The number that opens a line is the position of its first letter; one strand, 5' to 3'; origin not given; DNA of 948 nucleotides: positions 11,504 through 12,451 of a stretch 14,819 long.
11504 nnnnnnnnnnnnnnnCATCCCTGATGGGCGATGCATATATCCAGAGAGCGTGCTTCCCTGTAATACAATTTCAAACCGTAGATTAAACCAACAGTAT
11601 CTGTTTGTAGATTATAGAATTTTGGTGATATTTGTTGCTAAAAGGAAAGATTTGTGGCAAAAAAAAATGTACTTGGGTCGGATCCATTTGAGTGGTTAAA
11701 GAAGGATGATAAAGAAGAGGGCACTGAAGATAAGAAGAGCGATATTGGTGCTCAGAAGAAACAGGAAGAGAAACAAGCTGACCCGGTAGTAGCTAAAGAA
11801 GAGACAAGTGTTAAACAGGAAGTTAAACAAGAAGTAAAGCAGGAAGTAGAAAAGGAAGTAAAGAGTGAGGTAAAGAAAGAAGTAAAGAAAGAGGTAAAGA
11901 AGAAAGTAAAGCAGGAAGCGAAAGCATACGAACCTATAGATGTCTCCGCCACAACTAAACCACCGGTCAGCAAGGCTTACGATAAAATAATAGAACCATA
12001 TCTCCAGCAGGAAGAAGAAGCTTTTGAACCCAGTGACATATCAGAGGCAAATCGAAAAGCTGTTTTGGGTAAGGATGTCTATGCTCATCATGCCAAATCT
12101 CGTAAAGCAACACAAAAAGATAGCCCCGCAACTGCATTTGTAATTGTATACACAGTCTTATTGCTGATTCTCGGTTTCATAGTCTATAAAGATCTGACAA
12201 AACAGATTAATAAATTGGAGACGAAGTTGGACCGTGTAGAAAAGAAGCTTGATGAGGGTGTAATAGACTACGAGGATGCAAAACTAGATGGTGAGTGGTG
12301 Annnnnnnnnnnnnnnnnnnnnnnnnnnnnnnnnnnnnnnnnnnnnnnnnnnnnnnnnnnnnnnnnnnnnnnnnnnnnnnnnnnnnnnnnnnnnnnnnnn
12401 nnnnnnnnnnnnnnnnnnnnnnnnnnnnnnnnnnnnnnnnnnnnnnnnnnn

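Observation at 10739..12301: ParA ATPase paired with a membrane-anchored, Lys/Glu-repeat protein instead of ParB: possible organelle or membrane positioning module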

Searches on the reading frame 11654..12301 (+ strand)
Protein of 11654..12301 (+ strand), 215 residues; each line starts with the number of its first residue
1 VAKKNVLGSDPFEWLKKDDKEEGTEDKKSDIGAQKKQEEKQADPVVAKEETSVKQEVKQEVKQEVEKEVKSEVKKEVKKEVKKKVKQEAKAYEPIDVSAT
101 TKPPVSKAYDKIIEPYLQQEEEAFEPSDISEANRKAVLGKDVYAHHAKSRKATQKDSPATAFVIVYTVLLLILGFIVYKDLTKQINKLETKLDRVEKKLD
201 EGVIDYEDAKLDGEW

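Call 3: search_protein_families(library=pfam, proteins=[window:11654-12301:+], max_evalue=0.01)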
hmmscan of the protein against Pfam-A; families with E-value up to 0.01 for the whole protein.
window:11654-12301:+ (215 aa): 0 families

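Call 5: find_homologous_proteins(query=window:11654-12298:+, max_evalue=0.01)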
Query window:11654-12298:+ (215 aa): 152 proteins with E <= 0.01 among 8000 candidates; the best 120 are listed.
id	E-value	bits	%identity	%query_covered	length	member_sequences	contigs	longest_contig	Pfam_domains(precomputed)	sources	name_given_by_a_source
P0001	2.6e-95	336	80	100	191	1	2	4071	-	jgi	-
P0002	6.7e-95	334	81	100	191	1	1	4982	-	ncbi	-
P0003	2.4e-94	333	80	100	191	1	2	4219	-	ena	-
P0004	3.5e-94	332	80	100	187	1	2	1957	-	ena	-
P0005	2.0e-93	330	83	96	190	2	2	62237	-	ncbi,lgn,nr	ncbi:MAG: hypothetical protein R2568_08810 [Candidatus Scalindua sp.]|nr:hypothetical protein [Candi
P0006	1.2e-81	291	70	100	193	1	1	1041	-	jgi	jgi:hypothetical protein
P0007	3.9e-76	273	67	99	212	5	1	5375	-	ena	-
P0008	1.5e-74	268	66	99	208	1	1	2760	-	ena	-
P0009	1.0e-73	265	66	99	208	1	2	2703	-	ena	-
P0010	1.4e-73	265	66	100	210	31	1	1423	-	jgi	jgi:hypothetical protein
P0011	3.6e-73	264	66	100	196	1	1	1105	-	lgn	-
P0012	4.4e-73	263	67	99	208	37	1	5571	-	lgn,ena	-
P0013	4.6e-72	260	65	100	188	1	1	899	-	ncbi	-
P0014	1.6e-71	258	66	100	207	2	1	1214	-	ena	-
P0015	3.9e-71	257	67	99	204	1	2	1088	-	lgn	-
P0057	2.6e-65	238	58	100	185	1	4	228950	-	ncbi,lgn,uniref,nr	ncbi:MAG: hypothetical protein K8F52_03440 [Candidatus Scalindua rubra]|uniref:Uncharacterized prote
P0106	5.3e-39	152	44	100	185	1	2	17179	-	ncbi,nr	ncbi:MAG: hypothetical protein GY777_16765 [Candidatus Brocadiaceae bacterium]|nr:hypothetical prote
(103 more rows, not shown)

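Call 6: search_protein_families(library=ncbifam, proteins=[window:11654-12301:+], max_evalue=0.01)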
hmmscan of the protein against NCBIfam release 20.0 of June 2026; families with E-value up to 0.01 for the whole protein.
window:11654-12301:+ (215 aa): 2 families
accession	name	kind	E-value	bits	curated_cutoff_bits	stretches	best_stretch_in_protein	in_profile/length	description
TIGR01341.1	aconitase_1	equivalog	7e-05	20.7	945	1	62-164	576-680/876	aconitate hydratase AcnA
NF009520.0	PRK12881.1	subfamily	0.0084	13.8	905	1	61-163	585-689/893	aconitate hydratase AcnA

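Call 8: find_encoding_contigs(protein=P0057, flank=10000, max_places=3)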
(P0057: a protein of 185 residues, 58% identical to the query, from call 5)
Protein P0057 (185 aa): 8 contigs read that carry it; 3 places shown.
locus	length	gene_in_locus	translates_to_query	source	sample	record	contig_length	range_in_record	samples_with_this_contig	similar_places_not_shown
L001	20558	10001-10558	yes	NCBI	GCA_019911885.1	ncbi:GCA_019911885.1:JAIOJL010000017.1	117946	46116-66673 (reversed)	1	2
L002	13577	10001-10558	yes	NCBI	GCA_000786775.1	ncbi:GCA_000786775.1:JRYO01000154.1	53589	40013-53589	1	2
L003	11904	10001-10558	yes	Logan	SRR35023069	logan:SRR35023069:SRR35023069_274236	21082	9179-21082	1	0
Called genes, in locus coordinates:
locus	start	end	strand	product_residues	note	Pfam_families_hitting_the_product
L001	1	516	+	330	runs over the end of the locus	PF20030:bpMoxR, PF05496:RuvB_N (faint), PF07726:AAA_3, PF07728:AAA_5, PF17863:AAA_lid_2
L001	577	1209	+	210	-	-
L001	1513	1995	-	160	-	-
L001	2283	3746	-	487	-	PF02310:B12-binding, PF04055:Radical_SAM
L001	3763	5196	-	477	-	PF00996:GDI (faint), PF01494:FAD_binding_3 (weak), PF01946:Thi4 (weak), PF00890:FAD_binding_2 (weak), PF01266:DAO, PF01593:Amino_oxidase, PF12831:FAD_oxidored (weak), PF13450:NAD_binding_8, +2 more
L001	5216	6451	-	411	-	PF00109:ketoacyl-synt, PF02801:Ketoacyl-synt_C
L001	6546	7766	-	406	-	PF00109:ketoacyl-synt, PF02801:Ketoacyl-synt_C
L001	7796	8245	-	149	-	PF22817:ApeP-like, PF07977:FabA, PF22818:ApeI-like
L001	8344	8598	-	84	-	PF00550:PP-binding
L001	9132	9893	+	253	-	PF00142:Fer4_NifH, PF01656:CbiA, PF02374:ArsA_ATPase, PF06564:CBP_BcsQ, PF09140:MipZ, PF10609:ParA, PF13614:AAA_31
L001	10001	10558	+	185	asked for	-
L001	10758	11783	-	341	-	PF08240:ADH_N, PF00107:ADH_zinc_N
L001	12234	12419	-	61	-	-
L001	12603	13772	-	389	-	PF04389:Peptidase_M28, PF01546:Peptidase_M20, PF07687:M20_dimer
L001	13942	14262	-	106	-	PF00216:Bac_DNA_binding, PF18291:HU-HIG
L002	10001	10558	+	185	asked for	-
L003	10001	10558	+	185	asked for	-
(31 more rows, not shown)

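Call 9: find_encoding_contigs(protein=P0106, flank=10000, max_places=3)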
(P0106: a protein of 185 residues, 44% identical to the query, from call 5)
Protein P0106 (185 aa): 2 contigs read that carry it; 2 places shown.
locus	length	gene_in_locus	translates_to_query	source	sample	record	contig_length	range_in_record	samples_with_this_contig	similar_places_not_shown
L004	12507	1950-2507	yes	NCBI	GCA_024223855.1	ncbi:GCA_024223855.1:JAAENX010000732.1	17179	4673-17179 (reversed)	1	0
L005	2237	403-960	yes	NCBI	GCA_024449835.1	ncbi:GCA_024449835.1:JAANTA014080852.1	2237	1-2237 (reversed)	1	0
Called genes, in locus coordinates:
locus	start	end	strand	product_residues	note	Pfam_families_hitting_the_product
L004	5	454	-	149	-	PF22817:ApeP-like, PF07977:FabA, PF22818:ApeI-like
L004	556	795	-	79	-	PF00550:PP-binding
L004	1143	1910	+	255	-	PF00142:Fer4_NifH, PF01656:CbiA, PF02374:ArsA_ATPase, PF06564:CBP_BcsQ, PF09140:MipZ (weak), PF10609:ParA, PF13614:AAA_31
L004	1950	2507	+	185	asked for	-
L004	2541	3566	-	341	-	PF08240:ADH_N, PF00107:ADH_zinc_N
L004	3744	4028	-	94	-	PF01541:GIY-YIG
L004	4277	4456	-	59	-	-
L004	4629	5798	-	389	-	PF04389:Peptidase_M28 (weak), PF01546:Peptidase_M20, PF07687:M20_dimer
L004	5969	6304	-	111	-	PF00216:Bac_DNA_binding, PF18291:HU-HIG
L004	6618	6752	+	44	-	PF00468:Ribosomal_L34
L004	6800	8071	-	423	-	PF00994:MoCF_biosynth, PF18146:CinA_KH (weak), PF02464:CinA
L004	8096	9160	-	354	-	PF02277:DBI_PRT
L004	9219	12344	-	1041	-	PF00672:HAMP, PF01590:GAF, PF13185:GAF_2, PF00512:HisKA, PF02518:HATPase_c, PF00072:Response_reg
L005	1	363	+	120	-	?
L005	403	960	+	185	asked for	-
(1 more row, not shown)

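Call 11: find_related_loci(query=A1, collection=genome_contigs, flank=10000)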
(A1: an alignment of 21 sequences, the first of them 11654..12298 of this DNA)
Query A1 (215 aa) in genome_contigs; peptide patterns used: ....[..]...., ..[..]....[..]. (x = any residue, [..] = any of these).
76 stretches matched a pattern; 18 encode a relative of the query (tblastn E <= 1e-3); 18 distinct loci.
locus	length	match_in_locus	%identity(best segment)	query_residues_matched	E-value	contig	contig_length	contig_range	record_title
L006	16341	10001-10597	82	1-215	5e-102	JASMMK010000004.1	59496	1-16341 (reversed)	MAG: Candidatus Scalindua sp. isolate Arabian9_MAG_63 c_000000049913, whole genome shotgun sequence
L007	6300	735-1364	65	1-215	4e-84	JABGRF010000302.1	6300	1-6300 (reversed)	MAG: Candidatus Scalindua sp. isolate co234_bin73 NODE_18703_length_6300_cov_95.007046, whole genome shotgun sequence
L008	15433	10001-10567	62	1-215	9e-78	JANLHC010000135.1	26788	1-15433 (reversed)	MAG: Candidatus Scalindua sp. isolate P6-7 k99_237846, whole genome shotgun sequence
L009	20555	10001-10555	58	1-215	3e-73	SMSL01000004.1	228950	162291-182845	Candidatus Brocadiaceae bacterium S225 S225a_contig00004, whole genome shotgun sequence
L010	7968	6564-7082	58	1-215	3e-71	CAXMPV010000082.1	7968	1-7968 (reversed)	MAG: uncultured Thermodesulfobacteriota bacterium isolate 07C-BC-St04_bin.21.strict genome assembly, contig: NODE_82_len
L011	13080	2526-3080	54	1-215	1e-65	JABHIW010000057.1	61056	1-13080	MAG: Candidatus Scalindua sp. isolate SI037_bin72 k141_576557, whole genome shotgun sequence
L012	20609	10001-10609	56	1-215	9e-63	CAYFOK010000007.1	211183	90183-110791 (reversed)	MAG TPA_asm: uncultured Candidatus Scalindua sp. isolate ERP019367_co2_59 genome assembly, contig: NODE_63_length_211183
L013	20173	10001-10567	52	1-215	6e-60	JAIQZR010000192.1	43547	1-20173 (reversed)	MAG: Candidatus Scalindua sp. isolate OFTM180 OFTM180_191, whole genome shotgun sequence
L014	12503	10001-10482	93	1-215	6e-56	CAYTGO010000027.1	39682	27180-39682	MAG TPA_asm: uncultured Candidatus Scalindua sp. isolate SRP167671_co2_43 genome assembly, contig: NODE_1270_length_3968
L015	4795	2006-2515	40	1-210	2e-39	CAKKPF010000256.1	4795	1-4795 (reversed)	Candidatus Brocadiaceae bacterium isolate Hainich-H41-bin245-1 genome assembly, contig: H41-bin245_1_Hain_H41_02um_R2_18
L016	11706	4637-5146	39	1-210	1e-38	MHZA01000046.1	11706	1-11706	MAG: Planctomycetes bacterium RIFCSPLOWO2_12_FULL_40_19 rifcsplowo2_12_scaffold_18244, whole genome shotgun sequence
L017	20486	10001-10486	38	1-210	8e-39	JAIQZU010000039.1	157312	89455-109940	MAG: Candidatus Scalindua sp. isolate OFTM1 OFTM1_38, whole genome shotgun sequence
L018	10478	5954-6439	40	1-210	7e-39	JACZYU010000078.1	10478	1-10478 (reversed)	MAG: Planctomycetota bacterium isolate B27T3L11 B27T3L11_NODE7148, whole genome shotgun sequence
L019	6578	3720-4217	39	1-210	2e-36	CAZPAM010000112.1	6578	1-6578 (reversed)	MAG TPA_asm: uncultured Candidatus Scalindua sp. isolate SRP200020_co5_90 genome assembly, contig: NODE_18354_length_657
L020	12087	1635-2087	40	1-215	3e-36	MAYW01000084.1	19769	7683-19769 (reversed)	MAG: Candidatus Scalindua rubra isolate BSI-1 SCARUB_contig000084, whole genome shotgun sequence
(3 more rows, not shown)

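Call 23: list_cluster_members(proteins=[L026:9000-9602:+, L024:8829-9443:+, L027:8867-9346:+, P0240, P0185, window:11654-12298:+])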
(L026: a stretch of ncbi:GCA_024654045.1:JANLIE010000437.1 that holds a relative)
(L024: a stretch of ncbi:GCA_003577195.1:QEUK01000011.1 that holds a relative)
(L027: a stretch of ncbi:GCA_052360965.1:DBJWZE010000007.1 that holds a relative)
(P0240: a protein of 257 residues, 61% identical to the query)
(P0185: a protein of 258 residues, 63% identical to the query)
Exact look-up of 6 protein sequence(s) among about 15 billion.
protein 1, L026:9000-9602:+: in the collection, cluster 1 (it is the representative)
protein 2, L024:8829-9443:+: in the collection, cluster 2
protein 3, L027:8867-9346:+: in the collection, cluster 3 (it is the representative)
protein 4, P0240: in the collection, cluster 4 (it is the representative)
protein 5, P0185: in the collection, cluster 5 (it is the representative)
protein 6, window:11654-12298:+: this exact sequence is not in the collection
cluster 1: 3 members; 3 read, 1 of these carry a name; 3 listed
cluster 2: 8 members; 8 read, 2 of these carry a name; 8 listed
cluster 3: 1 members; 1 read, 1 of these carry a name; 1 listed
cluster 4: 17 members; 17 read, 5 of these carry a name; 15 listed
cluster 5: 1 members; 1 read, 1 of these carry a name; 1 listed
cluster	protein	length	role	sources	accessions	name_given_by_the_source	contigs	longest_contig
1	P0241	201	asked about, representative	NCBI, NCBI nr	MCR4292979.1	MAG: hypothetical protein NUV76_08900 [Candidatus Kuenenia sp.] | hypothetical protein [Candidatus Kuenenia sp.]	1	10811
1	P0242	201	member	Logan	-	-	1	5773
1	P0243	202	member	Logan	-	-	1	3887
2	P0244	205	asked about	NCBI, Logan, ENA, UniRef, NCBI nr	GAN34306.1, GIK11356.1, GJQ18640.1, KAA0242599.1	MAG: hypothetical protein DYG83_13950 [Candidatus Brocadia sp. AMX2] | Uncharacterized protein n=1 Tax=Candidatus Brocadia sinica JPN1 TaxID=1197129 ... | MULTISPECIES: hypothetical protein [Brocadia]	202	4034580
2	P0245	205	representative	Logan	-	-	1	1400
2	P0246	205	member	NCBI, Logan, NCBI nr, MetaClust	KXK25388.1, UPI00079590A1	MAG: hypothetical protein UZ01_03428 [Candidatus Brocadia sinica] | status=active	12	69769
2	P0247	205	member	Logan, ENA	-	-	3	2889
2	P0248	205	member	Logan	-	-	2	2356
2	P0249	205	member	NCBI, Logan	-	-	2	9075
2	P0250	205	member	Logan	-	-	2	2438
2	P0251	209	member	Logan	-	-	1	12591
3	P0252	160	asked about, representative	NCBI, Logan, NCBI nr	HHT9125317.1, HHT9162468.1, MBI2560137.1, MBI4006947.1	MAG TPA: hypothetical protein ACFYD6_05790 [Candidatus Brocadiia bacterium] | hypothetical protein [Planctomycetota bacterium]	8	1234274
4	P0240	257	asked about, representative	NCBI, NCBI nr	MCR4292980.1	MAG: AAA family ATPase [Candidatus Kuenenia sp.] | AAA family ATPase [Candidatus Kuenenia sp.]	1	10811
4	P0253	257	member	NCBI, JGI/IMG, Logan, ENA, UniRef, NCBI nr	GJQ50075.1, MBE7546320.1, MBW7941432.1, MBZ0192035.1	sporulation initiation inhibitor protein Soj [Candidatus Kuenenia stuttgartiensis] | chromosome partitioning protein | Similar to chromosome partitioning protein ParA n=1 Tax=Kuenenia stuttgartiensis ...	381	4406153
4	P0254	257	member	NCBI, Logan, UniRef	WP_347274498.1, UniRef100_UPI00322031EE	AAA family ATPase [Candidatus Kuenenia sp.] | ParA family protein n=1 Tax=Candidatus Kuenenia sp. TaxID=2499824 RepID=UPI00322031EE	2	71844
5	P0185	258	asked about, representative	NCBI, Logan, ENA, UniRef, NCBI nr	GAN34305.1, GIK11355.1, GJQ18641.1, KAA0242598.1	MAG: ParA family protein [Candidatus Brocadia sp. AMX2] | Chromosome partitioning protein n=1 Tax=Candidatus Brocadia sinica JPN1 TaxID=1197129 ... | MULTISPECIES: AAA family ATPase [Brocadia]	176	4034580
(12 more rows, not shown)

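Call 48: predict_structure(alignment_id=A1)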
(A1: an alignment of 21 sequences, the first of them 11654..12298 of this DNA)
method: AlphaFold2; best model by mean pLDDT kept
length: 215 residues; sequences in the alignment: 21
mean_pLDDT: 57.3   pTM: 0.21
mean pLDDT of the five models: 57.3, 53.7, 53.5, 50.5, 50.4
residues with pLDDT >= 90: 11; 70-90: 43; 50-70: 81; < 50: 80
segments of 3 or more residues with pLDDT < 50: 19-47, 92-126, 208-215
pLDDT, mean of each block of 10 residues (from residue 1): 53 58 37 34 44 61 74 78 64 39 35 39 49 61 57 59 90 89 76 66 51 37
secondary structure, 60 per line:
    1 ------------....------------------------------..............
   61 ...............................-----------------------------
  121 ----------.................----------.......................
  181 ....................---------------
elements in order: H13-16 H47-91 H131-147 H158-200

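Call 49: search_protein_representatives(alignment_id=A3)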
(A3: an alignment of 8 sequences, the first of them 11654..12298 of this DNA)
Query: 8 sequences, 189 profile positions. Proteins with E-value up to 0.001 (for the whole library): 62; up to 1e-10: 40; up to 1e-30: 10. The best 62 are listed.
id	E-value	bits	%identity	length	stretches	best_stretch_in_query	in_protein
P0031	1.6e-57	211.4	-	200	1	1-189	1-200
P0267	3.7e-55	203.6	-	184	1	1-189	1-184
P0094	8.7e-51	189.4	-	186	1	3-185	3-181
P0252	1.7e-47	178.6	-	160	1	1-186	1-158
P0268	9.2e-45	169.8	-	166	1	1-189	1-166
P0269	8.6e-37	143.8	-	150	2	87-189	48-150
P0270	1.0e-34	137.0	-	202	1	1-175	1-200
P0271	5.1e-32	128.2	-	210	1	1-175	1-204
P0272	2.6e-31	125.9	-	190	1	1-175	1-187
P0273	7.6e-31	124.4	-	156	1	1-189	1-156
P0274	1.1e-30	123.9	-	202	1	1-175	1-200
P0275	1.9e-30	123.1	-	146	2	85-187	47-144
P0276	2.1e-29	119.7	-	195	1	1-175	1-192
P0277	5.5e-29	118.3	-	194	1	1-175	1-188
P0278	1.1e-27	114.1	-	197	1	1-175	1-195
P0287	1.6e-20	90.7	-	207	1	1-176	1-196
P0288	3.5e-19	86.3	-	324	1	30-176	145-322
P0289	1.3e-17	81.2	-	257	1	73-172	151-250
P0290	2.7e-17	80.2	-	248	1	1-175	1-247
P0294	1.1e-13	68.4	-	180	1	20-176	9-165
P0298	2.0e-11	61.1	-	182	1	24-187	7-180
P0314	3.5e-07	47.2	-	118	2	1-27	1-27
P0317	6.2e-06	43.1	-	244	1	1-175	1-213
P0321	1.8e-04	38.4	-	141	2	1-49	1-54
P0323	3.2e-04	37.6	-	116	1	1-82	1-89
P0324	4.0e-04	37.2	-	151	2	106-179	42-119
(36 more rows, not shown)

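Call 51: list_cluster_members(proteins=[P0317, P0314, P0321, P0324, P0290, P0287, P0294, P0298, P0289, P0323])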
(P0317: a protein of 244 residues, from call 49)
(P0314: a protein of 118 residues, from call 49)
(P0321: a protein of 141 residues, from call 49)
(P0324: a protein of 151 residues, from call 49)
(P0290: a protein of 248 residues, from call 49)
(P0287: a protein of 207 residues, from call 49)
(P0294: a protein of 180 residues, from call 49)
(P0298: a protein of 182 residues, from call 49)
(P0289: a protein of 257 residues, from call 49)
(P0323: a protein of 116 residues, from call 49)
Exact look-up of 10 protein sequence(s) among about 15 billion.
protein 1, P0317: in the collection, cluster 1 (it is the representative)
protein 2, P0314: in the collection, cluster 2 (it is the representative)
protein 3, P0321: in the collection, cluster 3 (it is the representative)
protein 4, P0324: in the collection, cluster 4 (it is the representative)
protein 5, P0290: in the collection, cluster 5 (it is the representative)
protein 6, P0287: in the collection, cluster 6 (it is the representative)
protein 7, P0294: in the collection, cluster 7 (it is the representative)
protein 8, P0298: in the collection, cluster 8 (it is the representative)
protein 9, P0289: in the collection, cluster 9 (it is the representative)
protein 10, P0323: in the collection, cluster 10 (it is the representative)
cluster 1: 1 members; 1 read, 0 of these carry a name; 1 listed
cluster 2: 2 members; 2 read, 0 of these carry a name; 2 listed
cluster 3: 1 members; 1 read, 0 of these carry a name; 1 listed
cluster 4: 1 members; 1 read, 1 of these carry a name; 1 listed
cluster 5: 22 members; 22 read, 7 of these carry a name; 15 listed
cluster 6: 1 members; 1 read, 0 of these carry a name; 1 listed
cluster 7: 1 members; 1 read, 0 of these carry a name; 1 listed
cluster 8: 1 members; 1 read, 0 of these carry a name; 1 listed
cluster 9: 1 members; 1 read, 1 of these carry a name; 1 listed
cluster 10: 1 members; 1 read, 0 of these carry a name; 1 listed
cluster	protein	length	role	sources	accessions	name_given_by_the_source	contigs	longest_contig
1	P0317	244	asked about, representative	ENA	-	-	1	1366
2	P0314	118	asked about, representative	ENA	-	-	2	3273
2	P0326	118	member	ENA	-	-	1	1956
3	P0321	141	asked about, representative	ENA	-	-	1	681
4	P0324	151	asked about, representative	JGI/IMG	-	hypothetical protein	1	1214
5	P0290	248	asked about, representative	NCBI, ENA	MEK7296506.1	MAG: hypothetical protein AAB069_01275 [Planctomycetota bacterium]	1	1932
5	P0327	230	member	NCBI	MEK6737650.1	MAG: hypothetical protein AABY74_03160, partial [Planctomycetota bacterium]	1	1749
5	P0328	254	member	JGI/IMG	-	hypothetical protein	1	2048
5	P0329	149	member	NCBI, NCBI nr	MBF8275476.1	MAG: hypothetical protein HW390_549 [Candidatus Brocadiaceae bacterium] | hypothetical protein [Candidatus Brocadiaceae bacterium]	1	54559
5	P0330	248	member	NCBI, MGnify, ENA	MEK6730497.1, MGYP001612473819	MAG: hypothetical protein AABY76_10810 [Planctomycetota bacterium] | FL=1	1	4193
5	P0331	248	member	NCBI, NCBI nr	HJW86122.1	MAG TPA: hypothetical protein VJ440_05770 [Candidatus Brocadiaceae bacterium] | hypothetical protein [Candidatus Brocadiaceae bacterium]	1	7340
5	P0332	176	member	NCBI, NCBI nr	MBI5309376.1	MAG: hypothetical protein HZB37_13850, partial [Planctomycetes bacterium] | hypothetical protein [Planctomycetota bacterium]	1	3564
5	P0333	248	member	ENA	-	-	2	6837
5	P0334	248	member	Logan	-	-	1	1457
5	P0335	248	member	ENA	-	-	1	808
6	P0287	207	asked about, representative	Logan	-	-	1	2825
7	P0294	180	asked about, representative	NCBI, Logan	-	-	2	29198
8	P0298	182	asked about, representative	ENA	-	-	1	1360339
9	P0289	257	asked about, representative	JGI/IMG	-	hypothetical protein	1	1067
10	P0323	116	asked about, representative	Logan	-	-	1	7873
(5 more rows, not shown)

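Call 52: find_encoding_contigs(protein=P0323, flank=8000, max_places=2)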
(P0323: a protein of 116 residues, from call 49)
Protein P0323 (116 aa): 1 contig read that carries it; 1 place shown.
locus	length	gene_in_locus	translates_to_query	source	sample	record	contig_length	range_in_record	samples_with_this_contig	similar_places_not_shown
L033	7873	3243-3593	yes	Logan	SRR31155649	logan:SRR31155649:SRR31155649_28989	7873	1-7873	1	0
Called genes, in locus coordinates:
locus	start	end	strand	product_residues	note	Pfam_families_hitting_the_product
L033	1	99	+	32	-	?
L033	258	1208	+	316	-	PF13495:Phage_int_SAM_4, PF02899:Phage_int_SAM_1, PF00589:Phage_integrase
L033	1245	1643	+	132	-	-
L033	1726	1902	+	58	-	-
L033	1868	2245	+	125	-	-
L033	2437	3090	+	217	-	PF01656:CbiA, PF13614:AAA_31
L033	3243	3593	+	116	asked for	PF22180:RH3_dom (weak)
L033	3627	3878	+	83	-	PF12728:HTH_17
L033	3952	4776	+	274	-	-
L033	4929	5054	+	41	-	-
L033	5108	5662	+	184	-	-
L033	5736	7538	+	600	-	-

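Call 53: find_encoding_contigs(protein=P0314, flank=8000, max_places=2)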
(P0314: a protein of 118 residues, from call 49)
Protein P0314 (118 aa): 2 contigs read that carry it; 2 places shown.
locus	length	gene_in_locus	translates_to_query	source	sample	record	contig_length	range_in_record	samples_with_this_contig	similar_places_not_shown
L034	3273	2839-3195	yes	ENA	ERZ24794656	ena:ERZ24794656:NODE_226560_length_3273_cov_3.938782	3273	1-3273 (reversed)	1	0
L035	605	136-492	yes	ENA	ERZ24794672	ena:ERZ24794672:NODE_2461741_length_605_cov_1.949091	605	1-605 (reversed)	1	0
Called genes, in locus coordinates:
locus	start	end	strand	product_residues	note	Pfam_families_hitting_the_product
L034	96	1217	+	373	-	PF00989:PAS, PF08448:PAS_4, PF13426:PAS_9, PF07228:SpoIIE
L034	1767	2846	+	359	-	PF00142:Fer4_NifH, PF01656:CbiA, PF02374:ArsA_ATPase, PF06564:CBP_BcsQ, PF09140:MipZ (faint), PF10609:ParA (weak), PF13614:AAA_31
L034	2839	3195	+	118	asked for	-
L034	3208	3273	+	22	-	?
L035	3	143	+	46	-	?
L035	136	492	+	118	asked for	-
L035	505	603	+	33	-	?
